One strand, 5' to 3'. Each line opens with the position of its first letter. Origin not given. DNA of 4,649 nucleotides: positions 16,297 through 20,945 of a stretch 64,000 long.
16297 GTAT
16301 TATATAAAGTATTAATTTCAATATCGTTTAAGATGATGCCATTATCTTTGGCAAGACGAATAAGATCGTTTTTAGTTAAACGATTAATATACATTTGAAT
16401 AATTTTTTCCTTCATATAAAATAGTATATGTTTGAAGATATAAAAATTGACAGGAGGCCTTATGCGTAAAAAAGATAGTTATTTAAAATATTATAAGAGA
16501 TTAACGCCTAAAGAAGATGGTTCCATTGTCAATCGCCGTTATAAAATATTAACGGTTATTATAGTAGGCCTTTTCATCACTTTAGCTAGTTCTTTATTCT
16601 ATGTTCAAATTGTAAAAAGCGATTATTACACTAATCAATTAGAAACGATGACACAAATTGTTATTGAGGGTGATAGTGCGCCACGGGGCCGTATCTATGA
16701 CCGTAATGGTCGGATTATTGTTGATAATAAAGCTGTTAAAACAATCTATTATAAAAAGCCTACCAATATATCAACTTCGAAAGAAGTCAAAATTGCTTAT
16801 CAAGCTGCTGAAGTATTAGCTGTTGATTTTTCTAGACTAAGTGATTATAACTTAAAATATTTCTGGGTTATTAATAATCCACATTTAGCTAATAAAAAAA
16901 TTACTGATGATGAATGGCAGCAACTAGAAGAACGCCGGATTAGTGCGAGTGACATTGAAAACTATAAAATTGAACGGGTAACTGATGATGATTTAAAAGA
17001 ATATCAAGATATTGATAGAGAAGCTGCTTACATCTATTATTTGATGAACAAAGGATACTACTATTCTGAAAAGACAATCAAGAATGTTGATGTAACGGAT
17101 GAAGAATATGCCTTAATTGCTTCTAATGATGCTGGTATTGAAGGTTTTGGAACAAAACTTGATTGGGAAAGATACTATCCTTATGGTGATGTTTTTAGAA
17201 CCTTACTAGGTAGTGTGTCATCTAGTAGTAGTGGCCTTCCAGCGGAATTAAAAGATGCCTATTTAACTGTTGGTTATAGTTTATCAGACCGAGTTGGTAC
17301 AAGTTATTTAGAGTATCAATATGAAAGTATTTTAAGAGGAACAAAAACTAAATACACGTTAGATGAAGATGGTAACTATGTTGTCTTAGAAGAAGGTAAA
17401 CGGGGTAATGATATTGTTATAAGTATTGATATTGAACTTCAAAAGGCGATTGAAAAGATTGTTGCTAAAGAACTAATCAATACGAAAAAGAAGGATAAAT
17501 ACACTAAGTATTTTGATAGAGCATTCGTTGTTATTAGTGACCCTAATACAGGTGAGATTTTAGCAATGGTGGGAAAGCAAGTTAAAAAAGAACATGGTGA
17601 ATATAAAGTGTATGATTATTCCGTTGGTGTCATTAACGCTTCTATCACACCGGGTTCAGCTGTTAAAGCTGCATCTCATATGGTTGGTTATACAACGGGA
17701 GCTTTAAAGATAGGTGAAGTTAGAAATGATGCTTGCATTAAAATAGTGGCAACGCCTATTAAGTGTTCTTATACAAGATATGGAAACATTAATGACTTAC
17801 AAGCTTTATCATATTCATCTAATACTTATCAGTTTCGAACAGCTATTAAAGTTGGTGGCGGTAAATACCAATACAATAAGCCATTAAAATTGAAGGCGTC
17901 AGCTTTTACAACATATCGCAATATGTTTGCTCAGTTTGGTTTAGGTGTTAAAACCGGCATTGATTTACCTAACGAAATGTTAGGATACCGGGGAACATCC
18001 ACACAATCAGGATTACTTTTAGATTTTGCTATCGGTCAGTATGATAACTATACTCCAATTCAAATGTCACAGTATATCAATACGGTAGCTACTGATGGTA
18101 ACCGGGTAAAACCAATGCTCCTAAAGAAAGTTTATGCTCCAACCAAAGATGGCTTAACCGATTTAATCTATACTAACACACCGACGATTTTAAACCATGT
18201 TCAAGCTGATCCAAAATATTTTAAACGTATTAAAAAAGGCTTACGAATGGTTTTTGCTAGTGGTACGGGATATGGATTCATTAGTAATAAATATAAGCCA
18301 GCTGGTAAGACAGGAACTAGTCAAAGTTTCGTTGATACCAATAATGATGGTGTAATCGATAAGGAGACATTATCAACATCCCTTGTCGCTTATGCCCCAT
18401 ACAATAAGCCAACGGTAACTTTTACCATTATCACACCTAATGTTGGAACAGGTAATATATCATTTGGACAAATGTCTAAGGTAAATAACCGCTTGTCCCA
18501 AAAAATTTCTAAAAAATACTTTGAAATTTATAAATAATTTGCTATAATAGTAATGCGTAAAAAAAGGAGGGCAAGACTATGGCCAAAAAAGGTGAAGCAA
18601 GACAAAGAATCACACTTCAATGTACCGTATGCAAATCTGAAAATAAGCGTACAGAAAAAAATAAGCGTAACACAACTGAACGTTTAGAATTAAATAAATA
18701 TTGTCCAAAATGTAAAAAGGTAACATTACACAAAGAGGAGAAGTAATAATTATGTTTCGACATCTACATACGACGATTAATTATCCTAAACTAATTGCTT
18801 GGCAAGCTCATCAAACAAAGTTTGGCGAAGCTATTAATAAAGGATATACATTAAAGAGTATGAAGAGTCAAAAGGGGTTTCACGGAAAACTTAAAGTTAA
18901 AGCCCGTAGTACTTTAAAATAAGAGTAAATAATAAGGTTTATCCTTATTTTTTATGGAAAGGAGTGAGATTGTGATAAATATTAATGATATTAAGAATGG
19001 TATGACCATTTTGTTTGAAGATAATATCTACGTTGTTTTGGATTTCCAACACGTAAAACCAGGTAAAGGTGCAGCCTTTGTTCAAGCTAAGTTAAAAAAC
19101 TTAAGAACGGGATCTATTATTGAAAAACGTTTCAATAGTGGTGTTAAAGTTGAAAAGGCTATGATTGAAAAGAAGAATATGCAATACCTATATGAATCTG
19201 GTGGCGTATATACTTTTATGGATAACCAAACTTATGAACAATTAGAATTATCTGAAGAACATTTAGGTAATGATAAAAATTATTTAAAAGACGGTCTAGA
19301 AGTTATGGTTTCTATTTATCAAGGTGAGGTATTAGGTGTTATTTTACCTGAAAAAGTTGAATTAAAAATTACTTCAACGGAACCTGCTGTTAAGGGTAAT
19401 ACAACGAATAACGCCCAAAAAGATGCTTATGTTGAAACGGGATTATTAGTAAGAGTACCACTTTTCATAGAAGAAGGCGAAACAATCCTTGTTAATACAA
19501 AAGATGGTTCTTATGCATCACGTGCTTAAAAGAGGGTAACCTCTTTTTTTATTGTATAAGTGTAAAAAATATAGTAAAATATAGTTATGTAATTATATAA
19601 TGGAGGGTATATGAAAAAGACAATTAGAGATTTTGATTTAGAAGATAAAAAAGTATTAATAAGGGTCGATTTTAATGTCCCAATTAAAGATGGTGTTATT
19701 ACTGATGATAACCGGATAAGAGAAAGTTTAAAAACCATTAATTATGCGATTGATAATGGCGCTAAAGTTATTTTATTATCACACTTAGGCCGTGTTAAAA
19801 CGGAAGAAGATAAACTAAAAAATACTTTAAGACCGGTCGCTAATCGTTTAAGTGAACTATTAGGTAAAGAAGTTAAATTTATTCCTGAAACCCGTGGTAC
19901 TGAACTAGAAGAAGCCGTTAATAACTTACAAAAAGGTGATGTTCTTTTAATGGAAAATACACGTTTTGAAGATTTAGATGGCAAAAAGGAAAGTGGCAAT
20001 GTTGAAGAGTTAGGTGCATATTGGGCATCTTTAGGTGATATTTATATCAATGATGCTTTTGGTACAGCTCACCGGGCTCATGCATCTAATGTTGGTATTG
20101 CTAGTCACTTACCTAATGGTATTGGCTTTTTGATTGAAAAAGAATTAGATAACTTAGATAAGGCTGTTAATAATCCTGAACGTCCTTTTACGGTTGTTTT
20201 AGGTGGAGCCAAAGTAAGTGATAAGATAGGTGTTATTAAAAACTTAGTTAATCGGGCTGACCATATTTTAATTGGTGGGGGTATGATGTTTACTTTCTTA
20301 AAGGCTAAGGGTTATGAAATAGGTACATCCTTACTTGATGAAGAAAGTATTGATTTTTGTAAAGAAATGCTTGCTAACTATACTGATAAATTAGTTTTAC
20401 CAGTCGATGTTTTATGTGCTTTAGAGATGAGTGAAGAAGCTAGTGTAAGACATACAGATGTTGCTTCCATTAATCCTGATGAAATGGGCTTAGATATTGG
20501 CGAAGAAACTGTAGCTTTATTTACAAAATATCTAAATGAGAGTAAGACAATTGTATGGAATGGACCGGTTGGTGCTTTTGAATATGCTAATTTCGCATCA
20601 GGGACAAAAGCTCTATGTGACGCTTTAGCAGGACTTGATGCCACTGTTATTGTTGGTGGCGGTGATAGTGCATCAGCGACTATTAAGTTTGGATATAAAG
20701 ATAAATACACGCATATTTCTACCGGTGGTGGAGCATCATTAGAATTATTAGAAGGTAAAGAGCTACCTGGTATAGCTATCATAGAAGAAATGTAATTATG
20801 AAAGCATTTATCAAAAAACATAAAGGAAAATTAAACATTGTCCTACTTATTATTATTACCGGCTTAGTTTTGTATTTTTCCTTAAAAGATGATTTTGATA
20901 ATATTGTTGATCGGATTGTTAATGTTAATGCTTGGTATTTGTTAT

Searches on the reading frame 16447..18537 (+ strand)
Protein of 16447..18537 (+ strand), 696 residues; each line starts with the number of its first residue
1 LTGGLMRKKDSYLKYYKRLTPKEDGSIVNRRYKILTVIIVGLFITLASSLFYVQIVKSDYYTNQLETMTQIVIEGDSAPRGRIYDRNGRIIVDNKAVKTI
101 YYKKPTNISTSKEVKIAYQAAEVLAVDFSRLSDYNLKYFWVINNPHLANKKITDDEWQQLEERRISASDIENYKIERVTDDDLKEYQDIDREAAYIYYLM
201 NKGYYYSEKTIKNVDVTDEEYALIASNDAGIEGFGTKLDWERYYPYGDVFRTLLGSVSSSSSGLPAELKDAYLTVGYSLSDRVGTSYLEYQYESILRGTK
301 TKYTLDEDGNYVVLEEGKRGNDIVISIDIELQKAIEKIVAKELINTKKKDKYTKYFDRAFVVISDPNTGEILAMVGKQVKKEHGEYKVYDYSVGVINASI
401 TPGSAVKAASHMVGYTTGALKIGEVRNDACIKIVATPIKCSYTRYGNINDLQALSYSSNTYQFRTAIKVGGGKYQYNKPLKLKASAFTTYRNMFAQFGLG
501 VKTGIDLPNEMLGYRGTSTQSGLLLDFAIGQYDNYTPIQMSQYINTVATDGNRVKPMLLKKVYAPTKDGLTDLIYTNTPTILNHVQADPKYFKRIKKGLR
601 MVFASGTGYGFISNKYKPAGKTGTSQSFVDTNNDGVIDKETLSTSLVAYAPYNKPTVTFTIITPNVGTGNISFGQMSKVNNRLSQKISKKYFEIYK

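Call 83: search_protein_families(library=pfam, proteins=[window:16447-18537:+], max_evalue=0.00001)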
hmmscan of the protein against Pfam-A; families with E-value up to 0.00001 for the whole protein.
window:16447-18537:+ (696 aa): 2 families
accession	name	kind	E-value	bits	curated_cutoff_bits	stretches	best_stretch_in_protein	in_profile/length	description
PF00905.27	Transpeptidase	-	2.7e-47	161.9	22.1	1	360-667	2-282/299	Penicillin binding protein transpeptidase domain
PF03717.20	PBP_dimer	-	3.6e-31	109.4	24.4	1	77-311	3-175/180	Penicillin-binding Protein dimerisation domain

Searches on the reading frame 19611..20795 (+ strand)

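Call 83: search_protein_families(library=pfam, proteins=[window:19611-20795:+], max_evalue=0.00001)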
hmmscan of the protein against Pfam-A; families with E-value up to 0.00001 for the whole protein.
window:19611-20795:+ (394 aa): 1 family
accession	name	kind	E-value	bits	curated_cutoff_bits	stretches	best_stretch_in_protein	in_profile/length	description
PF00162.24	PGK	-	3.5e-152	507.3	27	1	5-383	1-379/379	Phosphoglycerate kinase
